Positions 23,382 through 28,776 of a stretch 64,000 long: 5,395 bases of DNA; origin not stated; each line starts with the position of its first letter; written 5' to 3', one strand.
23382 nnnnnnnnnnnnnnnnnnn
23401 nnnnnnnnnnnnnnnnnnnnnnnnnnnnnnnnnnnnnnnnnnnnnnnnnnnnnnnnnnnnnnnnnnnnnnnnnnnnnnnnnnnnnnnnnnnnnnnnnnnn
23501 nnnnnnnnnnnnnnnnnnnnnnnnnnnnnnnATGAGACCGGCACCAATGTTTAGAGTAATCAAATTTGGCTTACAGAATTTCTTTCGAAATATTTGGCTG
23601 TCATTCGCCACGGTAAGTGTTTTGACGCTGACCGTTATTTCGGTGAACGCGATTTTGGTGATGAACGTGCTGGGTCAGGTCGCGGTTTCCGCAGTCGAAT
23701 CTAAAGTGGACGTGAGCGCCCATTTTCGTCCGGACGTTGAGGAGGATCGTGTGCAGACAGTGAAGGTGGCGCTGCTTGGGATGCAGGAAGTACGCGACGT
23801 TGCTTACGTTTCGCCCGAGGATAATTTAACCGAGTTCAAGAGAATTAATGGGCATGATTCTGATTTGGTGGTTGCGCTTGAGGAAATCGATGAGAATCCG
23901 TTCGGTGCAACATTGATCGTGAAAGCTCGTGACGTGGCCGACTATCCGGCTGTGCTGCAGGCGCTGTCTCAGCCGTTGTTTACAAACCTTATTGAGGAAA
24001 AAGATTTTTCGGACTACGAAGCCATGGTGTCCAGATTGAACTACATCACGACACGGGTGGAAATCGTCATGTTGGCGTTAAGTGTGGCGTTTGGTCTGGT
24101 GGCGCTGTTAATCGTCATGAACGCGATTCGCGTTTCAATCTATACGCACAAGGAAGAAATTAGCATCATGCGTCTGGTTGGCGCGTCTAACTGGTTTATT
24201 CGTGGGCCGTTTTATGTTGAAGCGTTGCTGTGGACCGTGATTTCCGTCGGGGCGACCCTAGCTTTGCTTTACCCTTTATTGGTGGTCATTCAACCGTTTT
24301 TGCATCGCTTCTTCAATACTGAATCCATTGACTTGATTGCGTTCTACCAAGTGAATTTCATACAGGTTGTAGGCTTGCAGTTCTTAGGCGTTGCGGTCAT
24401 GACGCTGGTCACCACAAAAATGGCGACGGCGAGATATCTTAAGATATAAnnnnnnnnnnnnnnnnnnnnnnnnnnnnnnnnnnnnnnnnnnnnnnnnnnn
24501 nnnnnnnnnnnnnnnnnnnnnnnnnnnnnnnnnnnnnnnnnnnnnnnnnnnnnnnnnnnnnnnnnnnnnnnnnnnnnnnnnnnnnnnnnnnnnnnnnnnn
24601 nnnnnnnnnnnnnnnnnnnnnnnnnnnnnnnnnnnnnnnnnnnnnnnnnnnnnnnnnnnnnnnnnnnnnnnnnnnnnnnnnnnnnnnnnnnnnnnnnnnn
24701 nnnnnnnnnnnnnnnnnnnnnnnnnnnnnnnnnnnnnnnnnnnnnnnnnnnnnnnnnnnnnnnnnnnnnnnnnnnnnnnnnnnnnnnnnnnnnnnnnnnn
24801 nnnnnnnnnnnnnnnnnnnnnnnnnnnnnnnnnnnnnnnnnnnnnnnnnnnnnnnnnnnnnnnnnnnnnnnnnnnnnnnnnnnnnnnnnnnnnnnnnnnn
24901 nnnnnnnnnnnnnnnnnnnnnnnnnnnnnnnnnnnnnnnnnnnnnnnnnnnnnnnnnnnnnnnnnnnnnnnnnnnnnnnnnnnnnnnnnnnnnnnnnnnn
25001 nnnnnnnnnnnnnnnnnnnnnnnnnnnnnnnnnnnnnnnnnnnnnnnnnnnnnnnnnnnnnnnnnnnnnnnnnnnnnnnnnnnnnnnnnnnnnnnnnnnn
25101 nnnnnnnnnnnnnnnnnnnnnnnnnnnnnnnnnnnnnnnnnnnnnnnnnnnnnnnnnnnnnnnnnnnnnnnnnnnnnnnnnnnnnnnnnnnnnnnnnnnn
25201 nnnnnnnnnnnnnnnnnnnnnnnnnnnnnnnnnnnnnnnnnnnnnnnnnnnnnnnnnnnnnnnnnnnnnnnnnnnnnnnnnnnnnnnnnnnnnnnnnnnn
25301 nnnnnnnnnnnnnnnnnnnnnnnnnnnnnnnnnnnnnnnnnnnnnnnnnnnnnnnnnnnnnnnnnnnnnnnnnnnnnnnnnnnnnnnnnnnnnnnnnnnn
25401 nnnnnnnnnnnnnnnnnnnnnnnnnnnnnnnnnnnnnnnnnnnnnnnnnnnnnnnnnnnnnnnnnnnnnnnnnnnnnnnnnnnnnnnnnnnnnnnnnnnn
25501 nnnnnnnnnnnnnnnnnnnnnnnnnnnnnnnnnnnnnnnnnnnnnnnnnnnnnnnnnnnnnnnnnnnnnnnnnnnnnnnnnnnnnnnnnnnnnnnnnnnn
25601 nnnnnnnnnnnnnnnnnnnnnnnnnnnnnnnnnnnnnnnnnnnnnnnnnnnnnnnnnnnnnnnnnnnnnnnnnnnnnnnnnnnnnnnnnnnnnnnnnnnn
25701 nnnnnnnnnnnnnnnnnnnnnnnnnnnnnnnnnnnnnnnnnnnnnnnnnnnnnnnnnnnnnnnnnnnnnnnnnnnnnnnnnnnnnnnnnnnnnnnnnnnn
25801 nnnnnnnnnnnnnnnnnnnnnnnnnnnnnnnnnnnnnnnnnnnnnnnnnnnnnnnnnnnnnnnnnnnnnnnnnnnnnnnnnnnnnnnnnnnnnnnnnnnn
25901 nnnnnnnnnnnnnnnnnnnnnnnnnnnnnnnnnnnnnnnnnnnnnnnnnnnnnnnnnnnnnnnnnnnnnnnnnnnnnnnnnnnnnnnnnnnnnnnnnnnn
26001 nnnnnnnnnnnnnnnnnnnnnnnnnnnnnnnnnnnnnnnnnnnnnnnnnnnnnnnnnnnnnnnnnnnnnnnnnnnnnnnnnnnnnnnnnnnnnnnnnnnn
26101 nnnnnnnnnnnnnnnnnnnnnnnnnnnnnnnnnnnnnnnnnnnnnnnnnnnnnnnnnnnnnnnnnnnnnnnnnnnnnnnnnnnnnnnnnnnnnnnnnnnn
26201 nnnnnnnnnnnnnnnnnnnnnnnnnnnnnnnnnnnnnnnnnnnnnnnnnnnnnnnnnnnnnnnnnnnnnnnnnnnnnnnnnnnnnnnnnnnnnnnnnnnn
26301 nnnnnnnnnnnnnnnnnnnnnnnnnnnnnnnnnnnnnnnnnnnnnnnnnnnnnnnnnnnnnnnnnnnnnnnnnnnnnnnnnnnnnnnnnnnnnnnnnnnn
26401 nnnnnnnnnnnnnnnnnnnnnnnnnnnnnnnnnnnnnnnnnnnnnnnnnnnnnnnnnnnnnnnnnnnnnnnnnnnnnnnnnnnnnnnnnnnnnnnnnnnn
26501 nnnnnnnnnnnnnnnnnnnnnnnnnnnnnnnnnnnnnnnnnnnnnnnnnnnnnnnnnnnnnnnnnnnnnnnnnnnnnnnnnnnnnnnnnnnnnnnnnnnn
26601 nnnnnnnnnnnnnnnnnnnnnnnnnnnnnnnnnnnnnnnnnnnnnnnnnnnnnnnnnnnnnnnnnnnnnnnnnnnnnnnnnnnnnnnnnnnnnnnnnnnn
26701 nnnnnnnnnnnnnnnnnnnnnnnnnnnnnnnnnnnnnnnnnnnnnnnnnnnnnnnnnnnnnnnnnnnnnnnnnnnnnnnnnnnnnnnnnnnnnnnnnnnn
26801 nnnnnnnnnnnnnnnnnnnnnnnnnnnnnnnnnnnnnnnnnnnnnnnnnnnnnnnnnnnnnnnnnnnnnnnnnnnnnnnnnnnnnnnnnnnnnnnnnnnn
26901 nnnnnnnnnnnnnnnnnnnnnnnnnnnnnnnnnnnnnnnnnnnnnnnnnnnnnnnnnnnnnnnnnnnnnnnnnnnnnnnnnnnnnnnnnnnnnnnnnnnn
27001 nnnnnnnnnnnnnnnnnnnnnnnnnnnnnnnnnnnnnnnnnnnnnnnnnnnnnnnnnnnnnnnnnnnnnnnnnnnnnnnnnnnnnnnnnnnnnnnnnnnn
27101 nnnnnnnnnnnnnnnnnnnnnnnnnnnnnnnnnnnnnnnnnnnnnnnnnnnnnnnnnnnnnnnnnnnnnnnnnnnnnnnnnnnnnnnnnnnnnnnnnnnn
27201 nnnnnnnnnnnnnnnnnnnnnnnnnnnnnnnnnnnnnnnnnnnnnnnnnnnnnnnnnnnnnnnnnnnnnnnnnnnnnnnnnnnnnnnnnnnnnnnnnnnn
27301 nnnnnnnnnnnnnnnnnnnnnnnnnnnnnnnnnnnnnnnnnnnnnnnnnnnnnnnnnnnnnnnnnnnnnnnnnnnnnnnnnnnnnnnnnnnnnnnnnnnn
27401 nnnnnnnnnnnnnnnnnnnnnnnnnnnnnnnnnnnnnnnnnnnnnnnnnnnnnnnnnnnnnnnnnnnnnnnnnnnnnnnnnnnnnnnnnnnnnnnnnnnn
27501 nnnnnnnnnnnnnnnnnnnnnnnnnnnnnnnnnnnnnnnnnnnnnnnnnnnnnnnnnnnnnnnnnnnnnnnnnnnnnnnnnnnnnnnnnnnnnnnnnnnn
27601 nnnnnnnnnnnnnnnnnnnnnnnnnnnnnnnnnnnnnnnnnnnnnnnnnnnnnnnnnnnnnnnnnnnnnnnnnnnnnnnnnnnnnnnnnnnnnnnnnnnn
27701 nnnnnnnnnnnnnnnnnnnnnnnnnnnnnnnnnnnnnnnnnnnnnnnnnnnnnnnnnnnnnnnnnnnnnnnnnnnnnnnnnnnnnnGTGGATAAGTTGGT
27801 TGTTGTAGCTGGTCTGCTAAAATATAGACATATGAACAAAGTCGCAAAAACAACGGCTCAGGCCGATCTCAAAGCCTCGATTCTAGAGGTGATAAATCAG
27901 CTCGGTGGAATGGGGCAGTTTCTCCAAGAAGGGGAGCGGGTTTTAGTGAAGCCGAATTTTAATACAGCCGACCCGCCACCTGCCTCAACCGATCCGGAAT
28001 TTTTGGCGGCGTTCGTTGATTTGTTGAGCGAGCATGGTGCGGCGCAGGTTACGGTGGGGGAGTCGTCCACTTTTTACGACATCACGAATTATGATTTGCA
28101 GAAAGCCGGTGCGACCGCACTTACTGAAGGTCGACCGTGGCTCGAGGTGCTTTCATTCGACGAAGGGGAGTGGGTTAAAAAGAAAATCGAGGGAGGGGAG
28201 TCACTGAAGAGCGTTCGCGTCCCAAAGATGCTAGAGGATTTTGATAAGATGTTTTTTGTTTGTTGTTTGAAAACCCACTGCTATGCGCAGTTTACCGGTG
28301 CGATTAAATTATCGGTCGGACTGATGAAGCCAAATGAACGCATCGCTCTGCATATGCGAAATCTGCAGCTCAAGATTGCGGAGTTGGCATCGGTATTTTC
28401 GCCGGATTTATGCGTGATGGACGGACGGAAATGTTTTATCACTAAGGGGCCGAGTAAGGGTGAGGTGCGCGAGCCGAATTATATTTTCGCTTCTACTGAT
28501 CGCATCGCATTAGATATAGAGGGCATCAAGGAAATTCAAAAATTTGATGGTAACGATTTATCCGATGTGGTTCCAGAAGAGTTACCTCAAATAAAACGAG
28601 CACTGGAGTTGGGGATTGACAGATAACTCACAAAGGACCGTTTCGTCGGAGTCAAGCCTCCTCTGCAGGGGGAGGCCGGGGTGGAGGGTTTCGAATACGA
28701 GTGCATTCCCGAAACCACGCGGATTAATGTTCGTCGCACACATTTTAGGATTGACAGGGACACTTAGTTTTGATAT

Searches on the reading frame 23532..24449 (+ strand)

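Call 8: search_protein_families(library=pfam, proteins=[window:23532-24449:+], max_evalue=0.001)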
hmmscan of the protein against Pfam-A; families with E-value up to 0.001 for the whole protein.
window:23532-24449:+ (305 aa): 2 families
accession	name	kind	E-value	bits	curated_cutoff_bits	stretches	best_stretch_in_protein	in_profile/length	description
PF18075.7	FtsX_ECD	-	3.5e-12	47.2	23.5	1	59-146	1-88/96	FtsX extracellular domain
PF02687.27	FtsX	-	3.9e-11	43.5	25.5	1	183-295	3-108/120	FtsX-like permease C-terminal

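Call 60: search_protein_families(library=ncbifam, proteins=[window:23532-24449:+], max_evalue=0.00001)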
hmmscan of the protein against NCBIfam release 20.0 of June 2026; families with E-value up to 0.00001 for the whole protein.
window:23532-24449:+ (305 aa): 3 families
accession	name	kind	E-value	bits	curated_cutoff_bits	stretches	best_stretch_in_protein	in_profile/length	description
NF038347.1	FtsX_Gpos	exception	7.8e-45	153.5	225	1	6-304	4-296/296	permease-like cell division protein FtsX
TIGR00439.2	FtsX_Gneg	equivalog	7.9e-41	140.2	255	1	8-304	3-292/292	permease-like cell division protein FtsX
NF038346.1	FtsX_actino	exception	1e-26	94.1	250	1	50-304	58-307/308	permease-like cell division protein FtsX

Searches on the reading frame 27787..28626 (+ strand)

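Call 8: search_protein_families(library=pfam, proteins=[window:27787-28626:+], max_evalue=0.001)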
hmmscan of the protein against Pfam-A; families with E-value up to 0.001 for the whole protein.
window:27787-28626:+ (279 aa): 1 family
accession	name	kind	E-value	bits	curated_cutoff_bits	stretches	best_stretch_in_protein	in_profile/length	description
PF04015.17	DUF362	-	3.1e-43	148.6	24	1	52-245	1-197/200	Domain of unknown function (DUF362)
